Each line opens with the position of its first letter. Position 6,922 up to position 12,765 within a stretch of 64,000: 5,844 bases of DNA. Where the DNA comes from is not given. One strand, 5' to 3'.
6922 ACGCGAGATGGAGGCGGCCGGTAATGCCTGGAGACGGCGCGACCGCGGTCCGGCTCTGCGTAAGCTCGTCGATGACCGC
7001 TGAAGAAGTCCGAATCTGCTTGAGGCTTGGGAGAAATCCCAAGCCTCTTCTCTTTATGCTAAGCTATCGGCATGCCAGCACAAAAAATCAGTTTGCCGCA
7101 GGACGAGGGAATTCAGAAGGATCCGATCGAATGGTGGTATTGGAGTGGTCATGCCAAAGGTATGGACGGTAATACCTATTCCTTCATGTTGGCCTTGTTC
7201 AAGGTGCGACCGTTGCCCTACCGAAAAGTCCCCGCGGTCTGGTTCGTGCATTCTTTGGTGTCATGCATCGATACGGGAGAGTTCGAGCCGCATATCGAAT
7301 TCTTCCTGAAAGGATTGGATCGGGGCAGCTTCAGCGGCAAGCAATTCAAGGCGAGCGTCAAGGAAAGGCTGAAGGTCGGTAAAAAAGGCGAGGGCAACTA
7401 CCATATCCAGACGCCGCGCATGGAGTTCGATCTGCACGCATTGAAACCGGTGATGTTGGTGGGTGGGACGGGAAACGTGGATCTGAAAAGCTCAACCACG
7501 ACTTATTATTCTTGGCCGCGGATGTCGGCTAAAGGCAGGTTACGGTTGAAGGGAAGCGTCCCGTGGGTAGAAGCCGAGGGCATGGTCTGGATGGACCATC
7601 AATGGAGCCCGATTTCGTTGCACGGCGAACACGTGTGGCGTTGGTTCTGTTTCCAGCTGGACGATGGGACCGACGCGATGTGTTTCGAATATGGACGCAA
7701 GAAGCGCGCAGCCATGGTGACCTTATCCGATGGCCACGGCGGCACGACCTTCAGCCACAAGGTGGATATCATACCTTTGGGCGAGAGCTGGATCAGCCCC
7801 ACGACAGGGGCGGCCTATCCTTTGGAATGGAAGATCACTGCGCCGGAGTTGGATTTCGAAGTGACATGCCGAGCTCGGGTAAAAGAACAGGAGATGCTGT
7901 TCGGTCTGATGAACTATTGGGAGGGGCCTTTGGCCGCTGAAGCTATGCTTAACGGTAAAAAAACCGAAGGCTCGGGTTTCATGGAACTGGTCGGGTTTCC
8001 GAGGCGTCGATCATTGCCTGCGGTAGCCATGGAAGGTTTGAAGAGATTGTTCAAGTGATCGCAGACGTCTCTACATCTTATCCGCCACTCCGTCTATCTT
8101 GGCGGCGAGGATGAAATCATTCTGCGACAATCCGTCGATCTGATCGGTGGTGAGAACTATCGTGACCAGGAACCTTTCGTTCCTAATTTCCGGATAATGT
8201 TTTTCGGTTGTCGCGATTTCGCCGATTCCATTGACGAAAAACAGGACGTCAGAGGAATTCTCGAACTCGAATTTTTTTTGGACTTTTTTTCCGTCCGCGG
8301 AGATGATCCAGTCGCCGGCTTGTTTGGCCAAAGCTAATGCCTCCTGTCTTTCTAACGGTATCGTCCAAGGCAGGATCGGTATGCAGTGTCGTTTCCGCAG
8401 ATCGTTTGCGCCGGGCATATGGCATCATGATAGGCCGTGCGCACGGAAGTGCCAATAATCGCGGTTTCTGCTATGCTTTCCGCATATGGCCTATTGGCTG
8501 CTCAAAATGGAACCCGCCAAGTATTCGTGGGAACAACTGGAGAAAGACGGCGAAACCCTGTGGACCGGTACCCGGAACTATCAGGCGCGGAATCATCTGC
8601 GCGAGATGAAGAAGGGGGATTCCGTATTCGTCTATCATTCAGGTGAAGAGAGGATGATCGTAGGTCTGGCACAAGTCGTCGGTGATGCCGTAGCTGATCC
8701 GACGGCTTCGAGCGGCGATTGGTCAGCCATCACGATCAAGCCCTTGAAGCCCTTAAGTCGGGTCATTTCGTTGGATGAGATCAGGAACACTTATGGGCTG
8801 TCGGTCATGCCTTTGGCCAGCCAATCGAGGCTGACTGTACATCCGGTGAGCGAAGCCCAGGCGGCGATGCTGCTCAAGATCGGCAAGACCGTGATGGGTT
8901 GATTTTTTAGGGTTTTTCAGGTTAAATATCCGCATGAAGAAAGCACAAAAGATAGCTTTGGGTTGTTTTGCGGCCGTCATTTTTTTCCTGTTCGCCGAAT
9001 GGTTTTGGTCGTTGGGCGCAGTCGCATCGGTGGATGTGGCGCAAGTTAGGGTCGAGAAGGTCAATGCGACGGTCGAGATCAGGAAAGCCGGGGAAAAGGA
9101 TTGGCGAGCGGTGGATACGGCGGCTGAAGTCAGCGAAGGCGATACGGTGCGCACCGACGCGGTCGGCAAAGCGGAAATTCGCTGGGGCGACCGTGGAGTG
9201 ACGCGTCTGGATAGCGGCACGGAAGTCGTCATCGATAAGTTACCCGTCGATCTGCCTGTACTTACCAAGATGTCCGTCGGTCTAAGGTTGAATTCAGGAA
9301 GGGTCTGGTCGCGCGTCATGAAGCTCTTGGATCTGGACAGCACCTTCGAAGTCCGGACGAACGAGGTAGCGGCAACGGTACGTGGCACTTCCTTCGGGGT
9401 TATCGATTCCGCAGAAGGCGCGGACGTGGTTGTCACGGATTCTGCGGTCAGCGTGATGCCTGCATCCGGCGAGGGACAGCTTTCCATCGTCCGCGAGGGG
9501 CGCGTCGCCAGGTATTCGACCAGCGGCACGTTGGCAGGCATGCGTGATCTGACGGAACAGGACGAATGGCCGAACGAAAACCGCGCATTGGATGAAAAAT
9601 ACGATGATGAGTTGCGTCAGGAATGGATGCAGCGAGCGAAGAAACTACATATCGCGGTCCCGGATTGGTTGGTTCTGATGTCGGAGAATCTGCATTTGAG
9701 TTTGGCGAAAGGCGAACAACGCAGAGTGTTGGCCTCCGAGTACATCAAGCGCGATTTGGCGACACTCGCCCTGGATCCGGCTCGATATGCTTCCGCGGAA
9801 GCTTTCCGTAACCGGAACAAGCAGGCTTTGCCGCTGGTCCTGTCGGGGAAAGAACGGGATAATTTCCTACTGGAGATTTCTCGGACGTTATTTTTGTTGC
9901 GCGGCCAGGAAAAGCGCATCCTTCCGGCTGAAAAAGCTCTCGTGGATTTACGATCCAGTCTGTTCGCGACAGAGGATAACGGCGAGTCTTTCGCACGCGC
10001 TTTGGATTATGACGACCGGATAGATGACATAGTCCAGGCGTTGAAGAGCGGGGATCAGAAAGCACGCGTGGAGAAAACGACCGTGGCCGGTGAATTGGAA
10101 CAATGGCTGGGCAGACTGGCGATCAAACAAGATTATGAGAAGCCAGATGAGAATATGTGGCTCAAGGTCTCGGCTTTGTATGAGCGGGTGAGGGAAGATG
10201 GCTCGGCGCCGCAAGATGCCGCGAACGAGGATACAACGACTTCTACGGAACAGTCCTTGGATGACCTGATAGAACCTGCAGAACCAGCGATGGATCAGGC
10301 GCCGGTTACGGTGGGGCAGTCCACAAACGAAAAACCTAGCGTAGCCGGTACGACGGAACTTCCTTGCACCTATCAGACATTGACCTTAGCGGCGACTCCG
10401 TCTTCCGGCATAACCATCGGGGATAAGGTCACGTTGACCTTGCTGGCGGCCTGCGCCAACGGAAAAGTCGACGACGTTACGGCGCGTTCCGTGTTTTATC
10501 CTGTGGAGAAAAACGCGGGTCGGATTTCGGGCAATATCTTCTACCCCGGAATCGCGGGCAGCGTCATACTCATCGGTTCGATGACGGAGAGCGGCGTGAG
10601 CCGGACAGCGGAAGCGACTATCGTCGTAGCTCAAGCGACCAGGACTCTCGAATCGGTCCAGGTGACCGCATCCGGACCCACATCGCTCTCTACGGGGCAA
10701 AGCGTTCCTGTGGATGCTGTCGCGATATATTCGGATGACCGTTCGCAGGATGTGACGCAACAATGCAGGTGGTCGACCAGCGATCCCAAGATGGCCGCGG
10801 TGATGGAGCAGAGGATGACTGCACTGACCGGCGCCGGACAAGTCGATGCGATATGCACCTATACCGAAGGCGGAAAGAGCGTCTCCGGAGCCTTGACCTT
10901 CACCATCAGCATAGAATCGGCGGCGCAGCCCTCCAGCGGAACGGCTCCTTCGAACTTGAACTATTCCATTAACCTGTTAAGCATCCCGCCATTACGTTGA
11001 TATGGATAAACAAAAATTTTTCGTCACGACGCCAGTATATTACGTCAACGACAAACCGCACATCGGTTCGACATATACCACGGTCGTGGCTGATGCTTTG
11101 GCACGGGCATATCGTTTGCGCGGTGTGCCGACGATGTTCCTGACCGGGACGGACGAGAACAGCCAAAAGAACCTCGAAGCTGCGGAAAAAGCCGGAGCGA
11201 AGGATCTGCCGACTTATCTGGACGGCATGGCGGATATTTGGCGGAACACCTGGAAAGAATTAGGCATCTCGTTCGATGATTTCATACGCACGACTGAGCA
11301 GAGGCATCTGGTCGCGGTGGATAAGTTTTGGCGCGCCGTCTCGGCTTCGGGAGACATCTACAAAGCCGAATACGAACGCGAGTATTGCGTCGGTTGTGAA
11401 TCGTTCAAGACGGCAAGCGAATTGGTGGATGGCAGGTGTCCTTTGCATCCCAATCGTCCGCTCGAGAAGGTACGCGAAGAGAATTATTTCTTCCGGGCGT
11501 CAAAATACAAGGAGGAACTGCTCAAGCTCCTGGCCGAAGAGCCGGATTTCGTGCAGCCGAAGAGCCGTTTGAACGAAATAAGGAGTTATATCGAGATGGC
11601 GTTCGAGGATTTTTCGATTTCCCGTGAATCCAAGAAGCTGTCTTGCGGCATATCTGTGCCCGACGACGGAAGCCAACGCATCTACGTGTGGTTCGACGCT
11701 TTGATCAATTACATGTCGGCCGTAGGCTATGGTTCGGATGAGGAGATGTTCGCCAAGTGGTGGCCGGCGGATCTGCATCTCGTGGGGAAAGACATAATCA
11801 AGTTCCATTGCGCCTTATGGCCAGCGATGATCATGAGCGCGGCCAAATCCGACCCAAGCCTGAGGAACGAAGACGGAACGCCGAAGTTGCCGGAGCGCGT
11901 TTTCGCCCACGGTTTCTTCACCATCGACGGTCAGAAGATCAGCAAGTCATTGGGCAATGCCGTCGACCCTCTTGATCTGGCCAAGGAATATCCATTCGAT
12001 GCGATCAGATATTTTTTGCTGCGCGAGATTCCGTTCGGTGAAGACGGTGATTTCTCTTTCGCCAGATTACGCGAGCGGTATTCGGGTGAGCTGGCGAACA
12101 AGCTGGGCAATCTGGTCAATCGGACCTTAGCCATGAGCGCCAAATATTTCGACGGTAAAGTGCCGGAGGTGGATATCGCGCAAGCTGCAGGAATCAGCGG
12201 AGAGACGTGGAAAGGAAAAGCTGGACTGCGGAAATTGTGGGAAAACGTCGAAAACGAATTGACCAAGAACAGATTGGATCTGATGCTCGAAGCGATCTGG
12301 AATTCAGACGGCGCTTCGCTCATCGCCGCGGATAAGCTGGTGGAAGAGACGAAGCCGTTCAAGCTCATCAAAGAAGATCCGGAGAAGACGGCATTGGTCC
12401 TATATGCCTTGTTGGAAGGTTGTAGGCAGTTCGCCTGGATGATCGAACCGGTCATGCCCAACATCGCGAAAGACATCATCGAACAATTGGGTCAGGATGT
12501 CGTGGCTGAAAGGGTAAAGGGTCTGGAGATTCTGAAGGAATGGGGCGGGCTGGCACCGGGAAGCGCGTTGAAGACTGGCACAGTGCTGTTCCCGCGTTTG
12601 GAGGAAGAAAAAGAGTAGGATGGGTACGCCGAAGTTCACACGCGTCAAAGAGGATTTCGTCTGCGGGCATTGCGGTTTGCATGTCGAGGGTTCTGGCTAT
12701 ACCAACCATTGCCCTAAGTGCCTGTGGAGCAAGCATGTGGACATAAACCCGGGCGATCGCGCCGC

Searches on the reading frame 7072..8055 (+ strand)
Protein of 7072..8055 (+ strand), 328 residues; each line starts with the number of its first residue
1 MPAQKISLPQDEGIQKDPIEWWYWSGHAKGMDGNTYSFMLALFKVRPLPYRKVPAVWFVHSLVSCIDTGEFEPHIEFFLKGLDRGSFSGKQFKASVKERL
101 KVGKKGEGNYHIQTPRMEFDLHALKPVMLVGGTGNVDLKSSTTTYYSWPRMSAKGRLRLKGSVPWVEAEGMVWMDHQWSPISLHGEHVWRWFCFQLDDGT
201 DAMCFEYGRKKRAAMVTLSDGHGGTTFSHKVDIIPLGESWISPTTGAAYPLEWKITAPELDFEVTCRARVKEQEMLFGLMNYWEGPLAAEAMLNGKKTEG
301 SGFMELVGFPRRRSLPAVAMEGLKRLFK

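Call 106: search_protein_families(library=pfam, proteins=[window:7072-8055:+], max_evalue=0.00001)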
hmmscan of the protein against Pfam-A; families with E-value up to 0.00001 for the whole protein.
window:7072-8055:+ (328 aa): 2 families
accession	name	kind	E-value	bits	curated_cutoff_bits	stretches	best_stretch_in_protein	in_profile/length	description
PF17186.10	Lipocalin_9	-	3.4e-24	85.9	26.2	1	186-308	5-130/131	Lipocalin-like domain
PF07143.17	CrtC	-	5.8e-22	79.6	22.5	1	19-179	1-167/168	CrtC N-terminal lipocalin domain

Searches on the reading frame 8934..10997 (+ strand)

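Call 106: search_protein_families(library=pfam, proteins=[window:8934-10997:+], max_evalue=0.00001)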
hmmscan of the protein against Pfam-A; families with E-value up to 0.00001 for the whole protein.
window:8934-10997:+ (688 aa): 1 family
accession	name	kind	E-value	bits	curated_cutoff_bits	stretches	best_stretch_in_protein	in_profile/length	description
PF04773.18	FecR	-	3.2e-10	40.7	24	1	70-172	1-96/97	FecR protein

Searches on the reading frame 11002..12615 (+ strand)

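Call 106: search_protein_families(library=pfam, proteins=[window:11002-12615:+], max_evalue=0.00001)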
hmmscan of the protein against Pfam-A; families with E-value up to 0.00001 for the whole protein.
window:11002-12615:+ (538 aa): 4 families
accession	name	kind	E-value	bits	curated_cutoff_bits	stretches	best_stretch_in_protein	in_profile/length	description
PF09334.17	tRNA-synt_1g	-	1.4e-90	304.3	20.1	1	7-376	2-391/391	tRNA synthetases class I (M)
PF00133.28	tRNA-synt_1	-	4.8e-24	85.3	22.7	2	229-347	301-409/414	tRNA synthetases class I (I, L, M and V)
PF01406.26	tRNA-synt_1e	-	2.5e-09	37.4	27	0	301-341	242-282/301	tRNA synthetases class I (C) catalytic domain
PF19303.5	Anticodon_3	-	2.1e-06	28.1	23.5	1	442-537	47-139/152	Anticodon binding domain of methionyl tRNA ligase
